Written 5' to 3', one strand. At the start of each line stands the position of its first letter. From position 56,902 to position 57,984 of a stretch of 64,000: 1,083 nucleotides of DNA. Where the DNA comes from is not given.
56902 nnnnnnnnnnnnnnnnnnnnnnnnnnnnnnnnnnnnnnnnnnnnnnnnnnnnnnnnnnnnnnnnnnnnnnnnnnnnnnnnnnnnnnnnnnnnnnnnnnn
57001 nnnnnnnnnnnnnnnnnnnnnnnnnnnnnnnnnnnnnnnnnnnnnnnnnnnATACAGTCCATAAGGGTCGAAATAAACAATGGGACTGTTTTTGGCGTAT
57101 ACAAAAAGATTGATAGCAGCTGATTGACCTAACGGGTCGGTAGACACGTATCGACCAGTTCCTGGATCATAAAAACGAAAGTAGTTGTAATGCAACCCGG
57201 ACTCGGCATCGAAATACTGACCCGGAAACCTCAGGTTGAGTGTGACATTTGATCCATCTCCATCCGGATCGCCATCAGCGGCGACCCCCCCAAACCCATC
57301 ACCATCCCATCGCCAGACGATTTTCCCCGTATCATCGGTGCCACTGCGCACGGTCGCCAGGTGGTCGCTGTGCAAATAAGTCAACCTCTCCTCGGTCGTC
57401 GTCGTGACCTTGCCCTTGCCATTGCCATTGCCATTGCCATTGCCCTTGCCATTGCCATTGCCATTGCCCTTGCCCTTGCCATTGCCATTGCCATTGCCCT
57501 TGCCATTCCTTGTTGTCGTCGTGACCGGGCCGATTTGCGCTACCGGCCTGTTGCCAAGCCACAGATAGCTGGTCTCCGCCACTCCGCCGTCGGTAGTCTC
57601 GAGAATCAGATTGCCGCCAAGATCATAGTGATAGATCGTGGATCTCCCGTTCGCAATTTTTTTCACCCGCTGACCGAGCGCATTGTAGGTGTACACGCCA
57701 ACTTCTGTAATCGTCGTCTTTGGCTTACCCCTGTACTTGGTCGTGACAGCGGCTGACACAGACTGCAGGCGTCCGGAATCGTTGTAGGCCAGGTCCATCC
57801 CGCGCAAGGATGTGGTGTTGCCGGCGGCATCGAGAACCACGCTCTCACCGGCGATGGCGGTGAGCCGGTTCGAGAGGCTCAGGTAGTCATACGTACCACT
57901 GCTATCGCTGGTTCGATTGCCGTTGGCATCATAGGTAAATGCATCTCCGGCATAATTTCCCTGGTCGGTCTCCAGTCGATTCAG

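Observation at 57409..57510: Hexanucleotide microsatellite encoding (Gly-Asn/Gly-Lys)x17 inserted in the Rhs shell just before the DHL motif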

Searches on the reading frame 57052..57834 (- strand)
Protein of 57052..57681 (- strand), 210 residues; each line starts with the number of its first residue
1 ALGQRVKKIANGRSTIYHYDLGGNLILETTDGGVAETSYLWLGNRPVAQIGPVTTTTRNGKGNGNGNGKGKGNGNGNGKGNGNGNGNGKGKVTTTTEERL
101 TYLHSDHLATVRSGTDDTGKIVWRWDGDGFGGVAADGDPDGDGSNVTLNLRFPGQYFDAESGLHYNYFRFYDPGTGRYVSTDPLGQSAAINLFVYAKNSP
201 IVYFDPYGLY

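Call 17: find_homologous_proteins(query=window:57124-57633:-, max_evalue=0.001)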
Query seq(170 aa) (170 aa): 547 proteins with E <= 0.001 among 1473 candidates; the best 120 are listed.
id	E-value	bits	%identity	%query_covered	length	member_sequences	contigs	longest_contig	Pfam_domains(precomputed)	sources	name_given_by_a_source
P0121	8.8e-41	158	45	99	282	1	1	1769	PF25023.2,PF03527.21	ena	-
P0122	5.1e-38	149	44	99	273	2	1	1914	PF25023.2,PF03527.21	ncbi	-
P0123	7.9e-38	148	44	99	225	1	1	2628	PF25023.2,PF03527.21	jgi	jgi:RHS repeat-associated protein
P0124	1.9e-37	147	41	99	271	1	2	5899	-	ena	-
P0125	3.4e-37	146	44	99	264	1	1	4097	PF05593.20,PF25023.2,PF03527.21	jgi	jgi:RHS repeat-associated protein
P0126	3.7e-37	146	42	99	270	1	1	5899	-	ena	-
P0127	1.9e-36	143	44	99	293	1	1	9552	PF25023.2,PF03527.21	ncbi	-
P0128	7.1e-36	142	41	99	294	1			-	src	-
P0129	2.0e-35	140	64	54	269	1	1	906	PF25023.2,PF03527.21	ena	-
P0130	2.6e-34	137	40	99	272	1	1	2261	PF05593.20,PF25023.2,PF03527.21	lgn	-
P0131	2.2e-33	133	65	52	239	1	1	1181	PF25023.2,PF03527.21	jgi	jgi:RHS repeat-associated protein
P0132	2.8e-33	133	43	99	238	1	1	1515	-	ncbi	ncbi:MAG: RHS repeat-associated core domain-containing protein, partial [Gammaproteobacteria bacteri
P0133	3.9e-33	133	66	51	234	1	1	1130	PF25023.2,PF03527.21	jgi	jgi:RHS repeat-associated protein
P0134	5.2e-33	132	61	59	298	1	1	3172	PF03527.21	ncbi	-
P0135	2.4e-32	130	48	86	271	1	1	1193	PF25023.2,PF03527.21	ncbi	-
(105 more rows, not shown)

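Call 42: search_solved_structures(query=window:57052-57681:-, max_evalue=0.001, show_alignments=4)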
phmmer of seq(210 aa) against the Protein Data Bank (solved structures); distinct sequences matched with E-value up to 0.001: 30.
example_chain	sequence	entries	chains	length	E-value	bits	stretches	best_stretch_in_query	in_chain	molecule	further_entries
8cp6_B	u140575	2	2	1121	3.3e-23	85.6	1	96-209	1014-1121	Toxin protein Tse5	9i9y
8qjd_A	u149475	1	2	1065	3.6e-20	75.7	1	99-209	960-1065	Salmonella bongori Rhs core domain (residues 360-1420)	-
8qjb_A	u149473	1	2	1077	3.7e-20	75.7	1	99-209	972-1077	T6SS-associated Rhs core domain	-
8uy4_A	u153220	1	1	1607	6.6e-19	71.6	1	90-209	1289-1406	Tse15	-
8qja_A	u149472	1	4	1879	3.3e-18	69.3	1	101-209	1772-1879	Putative type VI secretion system YD repeat-containing Rhs element Vgr protein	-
8uxt_A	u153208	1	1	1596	1.4e-17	67.3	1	90-209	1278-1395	Tse15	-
8qjc_A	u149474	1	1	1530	4.1e-17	65.7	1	99-209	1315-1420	T6SS-associated Rhs core and toxin domain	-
7q97_A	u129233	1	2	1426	6.2e-16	61.9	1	98-208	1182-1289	Rhs family protein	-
8h8a_A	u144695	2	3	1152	1.1e-15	61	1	106-208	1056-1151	Putative Rhs-family protein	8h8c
8h8b_A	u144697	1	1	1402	2e-15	60.2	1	106-208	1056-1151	Putative Rhs-family protein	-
7pq5_L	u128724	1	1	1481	1.5e-10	44.3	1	116-209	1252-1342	Tre23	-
6sup_A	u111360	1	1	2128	4.5e-09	39.4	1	94-209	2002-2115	TcdB2,TccC3,Cell division control protein 42 homolog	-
6suf_F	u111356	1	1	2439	4.6e-09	39.4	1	94-209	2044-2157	TcdB2,TccC3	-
6h6e_F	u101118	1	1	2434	4.6e-09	39.4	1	94-209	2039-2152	TcdB2,TccC3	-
6suq_A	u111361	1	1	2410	4.6e-09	39.4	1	94-209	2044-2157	TcdB2,TccC3,Genome polyprotein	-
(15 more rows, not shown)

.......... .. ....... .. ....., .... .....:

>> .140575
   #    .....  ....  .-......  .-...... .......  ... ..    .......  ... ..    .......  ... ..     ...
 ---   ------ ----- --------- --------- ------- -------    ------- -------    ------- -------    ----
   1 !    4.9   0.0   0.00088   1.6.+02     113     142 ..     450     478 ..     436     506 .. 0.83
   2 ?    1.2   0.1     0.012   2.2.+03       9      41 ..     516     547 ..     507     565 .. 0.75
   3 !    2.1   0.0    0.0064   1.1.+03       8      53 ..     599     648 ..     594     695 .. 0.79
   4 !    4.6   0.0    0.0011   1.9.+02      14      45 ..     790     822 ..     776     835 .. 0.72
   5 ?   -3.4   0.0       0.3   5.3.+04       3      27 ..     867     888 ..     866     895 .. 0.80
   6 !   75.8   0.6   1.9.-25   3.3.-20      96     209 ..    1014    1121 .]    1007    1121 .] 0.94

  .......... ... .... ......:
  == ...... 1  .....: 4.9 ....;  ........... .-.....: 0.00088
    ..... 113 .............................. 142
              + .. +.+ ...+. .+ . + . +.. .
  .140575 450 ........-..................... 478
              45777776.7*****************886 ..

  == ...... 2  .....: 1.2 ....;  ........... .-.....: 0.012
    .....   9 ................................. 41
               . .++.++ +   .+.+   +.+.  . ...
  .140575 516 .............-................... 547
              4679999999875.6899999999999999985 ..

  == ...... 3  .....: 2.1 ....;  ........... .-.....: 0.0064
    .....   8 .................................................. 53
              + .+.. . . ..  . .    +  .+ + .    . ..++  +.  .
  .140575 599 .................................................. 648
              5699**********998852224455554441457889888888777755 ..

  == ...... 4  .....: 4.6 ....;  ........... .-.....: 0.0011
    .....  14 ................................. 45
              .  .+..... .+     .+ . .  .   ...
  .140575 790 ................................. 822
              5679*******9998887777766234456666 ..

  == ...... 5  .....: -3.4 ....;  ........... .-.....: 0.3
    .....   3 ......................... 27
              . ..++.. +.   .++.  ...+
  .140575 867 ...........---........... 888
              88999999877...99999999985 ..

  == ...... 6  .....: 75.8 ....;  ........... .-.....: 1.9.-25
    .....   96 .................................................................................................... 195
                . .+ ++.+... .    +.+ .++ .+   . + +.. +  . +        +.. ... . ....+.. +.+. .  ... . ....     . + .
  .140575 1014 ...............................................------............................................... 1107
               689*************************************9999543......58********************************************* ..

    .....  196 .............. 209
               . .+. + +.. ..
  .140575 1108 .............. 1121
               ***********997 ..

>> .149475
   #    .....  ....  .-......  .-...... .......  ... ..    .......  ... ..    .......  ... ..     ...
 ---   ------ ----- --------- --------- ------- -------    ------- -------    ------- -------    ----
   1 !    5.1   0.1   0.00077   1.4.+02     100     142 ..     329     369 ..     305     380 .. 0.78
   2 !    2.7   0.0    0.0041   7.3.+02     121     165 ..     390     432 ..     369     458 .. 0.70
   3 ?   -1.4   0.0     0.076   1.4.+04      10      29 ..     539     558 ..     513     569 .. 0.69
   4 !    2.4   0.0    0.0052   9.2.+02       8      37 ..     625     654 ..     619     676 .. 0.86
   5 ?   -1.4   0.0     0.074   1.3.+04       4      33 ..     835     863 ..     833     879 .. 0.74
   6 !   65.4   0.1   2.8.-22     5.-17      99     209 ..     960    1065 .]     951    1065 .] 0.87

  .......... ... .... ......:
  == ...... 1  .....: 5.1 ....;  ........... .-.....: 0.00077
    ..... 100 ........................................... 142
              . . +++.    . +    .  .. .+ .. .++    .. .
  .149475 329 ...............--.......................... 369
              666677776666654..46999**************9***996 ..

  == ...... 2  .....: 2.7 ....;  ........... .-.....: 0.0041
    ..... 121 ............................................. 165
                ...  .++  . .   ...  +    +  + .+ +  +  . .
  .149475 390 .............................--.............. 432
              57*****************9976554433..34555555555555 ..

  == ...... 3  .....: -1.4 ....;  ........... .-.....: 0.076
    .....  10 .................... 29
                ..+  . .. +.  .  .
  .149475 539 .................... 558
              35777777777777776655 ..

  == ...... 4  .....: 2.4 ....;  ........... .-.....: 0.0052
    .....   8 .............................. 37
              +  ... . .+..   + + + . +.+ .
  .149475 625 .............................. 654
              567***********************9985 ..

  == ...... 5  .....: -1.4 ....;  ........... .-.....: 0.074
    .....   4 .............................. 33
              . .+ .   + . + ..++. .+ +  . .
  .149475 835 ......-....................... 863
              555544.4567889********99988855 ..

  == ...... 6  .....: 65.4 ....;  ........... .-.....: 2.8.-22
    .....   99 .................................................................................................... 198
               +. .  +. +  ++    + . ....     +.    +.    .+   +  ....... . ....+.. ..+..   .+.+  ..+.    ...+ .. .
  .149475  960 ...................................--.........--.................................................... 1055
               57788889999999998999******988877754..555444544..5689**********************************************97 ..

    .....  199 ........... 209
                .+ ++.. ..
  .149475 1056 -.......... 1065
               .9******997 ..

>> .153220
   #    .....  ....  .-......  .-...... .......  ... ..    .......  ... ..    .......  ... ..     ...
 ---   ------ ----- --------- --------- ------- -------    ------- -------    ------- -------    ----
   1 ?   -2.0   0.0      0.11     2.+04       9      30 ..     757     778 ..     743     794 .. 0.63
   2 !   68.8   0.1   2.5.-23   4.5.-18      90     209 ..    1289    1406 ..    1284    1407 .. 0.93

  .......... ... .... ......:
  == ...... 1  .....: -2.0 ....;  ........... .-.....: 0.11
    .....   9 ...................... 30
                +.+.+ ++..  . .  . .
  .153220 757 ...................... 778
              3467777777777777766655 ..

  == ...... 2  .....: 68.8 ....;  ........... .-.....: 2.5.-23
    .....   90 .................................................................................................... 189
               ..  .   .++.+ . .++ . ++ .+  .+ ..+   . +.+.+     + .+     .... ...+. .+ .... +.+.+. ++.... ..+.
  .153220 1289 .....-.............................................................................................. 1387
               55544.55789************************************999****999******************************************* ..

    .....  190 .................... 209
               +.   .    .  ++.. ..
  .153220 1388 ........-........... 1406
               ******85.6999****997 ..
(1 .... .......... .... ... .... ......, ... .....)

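Call 55: search_protein_representatives(protein=window:57055-57669:-)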
Query: 205 residues. Proteins with E-value up to 0.001 (for the whole library): 106773; up to 1e-10: 25242; up to 1e-30: 1060. The best 150 are listed.
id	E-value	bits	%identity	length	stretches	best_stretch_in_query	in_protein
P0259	8.7e-81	287.0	76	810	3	82-205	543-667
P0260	9.0e-62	224.9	46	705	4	92-204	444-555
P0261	2.6e-49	184.2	56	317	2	90-205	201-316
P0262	8.2e-48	179.2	45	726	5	94-205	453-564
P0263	1.3e-47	178.6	57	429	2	94-205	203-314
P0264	1.6e-47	178.2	54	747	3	91-205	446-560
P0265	2.3e-47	177.8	55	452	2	92-205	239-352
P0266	3.9e-47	177.0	54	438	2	88-204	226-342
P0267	4.6e-47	176.8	41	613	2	88-205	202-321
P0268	8.1e-47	176.0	55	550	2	92-205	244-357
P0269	9.5e-47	175.7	56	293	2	94-204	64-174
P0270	2.2e-46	174.5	47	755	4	94-202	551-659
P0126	9.3e-46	172.5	51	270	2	89-205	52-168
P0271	1.5e-45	171.8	49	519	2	92-205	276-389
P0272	1.7e-45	171.7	47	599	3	92-205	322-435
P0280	6.2e-44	166.5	49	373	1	1-205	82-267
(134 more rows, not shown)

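Call 58: find_encoding_contigs(protein=P0259, flank=10000, max_places=10)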
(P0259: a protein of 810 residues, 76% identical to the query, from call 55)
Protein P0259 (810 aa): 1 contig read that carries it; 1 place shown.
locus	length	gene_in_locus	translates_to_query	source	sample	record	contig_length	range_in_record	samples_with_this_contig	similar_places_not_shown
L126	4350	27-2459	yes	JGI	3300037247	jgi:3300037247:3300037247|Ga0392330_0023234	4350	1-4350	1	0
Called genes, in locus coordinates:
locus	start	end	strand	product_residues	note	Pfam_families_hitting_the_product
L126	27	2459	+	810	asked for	PF05593:RHS_repeat, PF25023:TEN_YD-shell, PF05593:RHS_repeat, PF25023:TEN_YD-shell (weak), PF05593:RHS_repeat (weak)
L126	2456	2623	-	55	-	-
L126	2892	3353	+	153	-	-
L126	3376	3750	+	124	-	-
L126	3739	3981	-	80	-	-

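Call 63: find_encoding_contigs(protein=P0280, flank=6000, max_places=6)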
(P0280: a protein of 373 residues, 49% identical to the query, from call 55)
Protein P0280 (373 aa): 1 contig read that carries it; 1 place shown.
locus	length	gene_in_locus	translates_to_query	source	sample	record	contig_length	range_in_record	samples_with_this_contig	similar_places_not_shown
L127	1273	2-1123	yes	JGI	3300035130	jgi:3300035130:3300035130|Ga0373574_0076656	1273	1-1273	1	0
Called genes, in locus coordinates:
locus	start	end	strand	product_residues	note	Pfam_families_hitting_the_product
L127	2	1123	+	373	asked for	PF25023:TEN_YD-shell, PF03527:RHS (weak)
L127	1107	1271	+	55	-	?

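Call 65: list_cluster_members(proteins=[P0259, P0280])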
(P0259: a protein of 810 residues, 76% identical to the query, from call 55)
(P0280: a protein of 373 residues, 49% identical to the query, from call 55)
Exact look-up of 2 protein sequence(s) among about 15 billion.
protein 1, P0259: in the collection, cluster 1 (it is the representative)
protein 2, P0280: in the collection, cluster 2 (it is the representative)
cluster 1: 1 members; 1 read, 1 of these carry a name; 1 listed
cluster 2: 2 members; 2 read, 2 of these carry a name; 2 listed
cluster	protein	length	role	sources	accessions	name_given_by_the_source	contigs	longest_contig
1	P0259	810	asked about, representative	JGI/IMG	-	RHS repeat-associated protein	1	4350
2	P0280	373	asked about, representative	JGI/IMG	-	RHS repeat-associated protein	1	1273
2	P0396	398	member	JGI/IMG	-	RHS repeat-associated protein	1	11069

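Call 68: find_homologous_proteins(query=A2, max_evalue=1e-10)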
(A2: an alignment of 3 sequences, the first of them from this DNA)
Query A2 (3 sequences) (260 aa, profile of the alignment): 2424 proteins with E <= 1e-10 among 8000 candidates; the best 120 are listed.
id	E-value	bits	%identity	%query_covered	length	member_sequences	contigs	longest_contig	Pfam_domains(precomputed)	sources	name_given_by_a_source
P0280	6.5e-127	440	43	100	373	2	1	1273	PF25023.2,PF03527.21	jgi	jgi:RHS repeat-associated protein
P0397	9.5e-70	253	45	100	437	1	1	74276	PF05593.20,PF25023.2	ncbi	-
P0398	2.1e-67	245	43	100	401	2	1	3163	PF25023.2,PF03527.21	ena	-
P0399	5.4e-66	241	44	83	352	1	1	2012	PF25023.2,PF03527.21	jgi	-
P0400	8.5e-65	237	40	100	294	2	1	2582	PF25023.2,PF03527.21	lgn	-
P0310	1.6e-64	236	39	99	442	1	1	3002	PF05593.20,PF25023.2,PF03527.21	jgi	jgi:RHS repeat-associated protein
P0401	4.5e-64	234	40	94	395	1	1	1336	PF05593.20,PF15654.12,PF25023.2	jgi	jgi:RHS repeat-associated protein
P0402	1.9e-63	232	42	100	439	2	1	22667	PF05593.20,PF25023.2,PF03527.21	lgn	-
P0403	3.1e-63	232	39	100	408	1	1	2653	PF05593.20,PF25023.2,PF03527.21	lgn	-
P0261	3.6e-63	231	46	82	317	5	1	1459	PF25023.2,PF03527.21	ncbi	-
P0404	4.5e-63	231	42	100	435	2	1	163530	PF25023.2,PF03527.21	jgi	jgi:RHS repeat-associated protein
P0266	5.1e-63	231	41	99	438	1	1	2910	PF05593.20,PF25023.2,PF03527.21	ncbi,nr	ncbi:MAG: RHS domain-containing protein, partial [Gammaproteobacteria bacterium]|nr:RHS domain-conta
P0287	5.1e-63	231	40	99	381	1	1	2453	PF05593.20,PF25023.2,PF03527.21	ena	-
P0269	2.1e-62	229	43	83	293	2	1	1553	PF25023.2,PF03527.21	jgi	-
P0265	5.5e-62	228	40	99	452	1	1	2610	PF05593.20,PF25023.2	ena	-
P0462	3.2e-53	199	37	79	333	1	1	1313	-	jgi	jgi:RHS repeat-associated protein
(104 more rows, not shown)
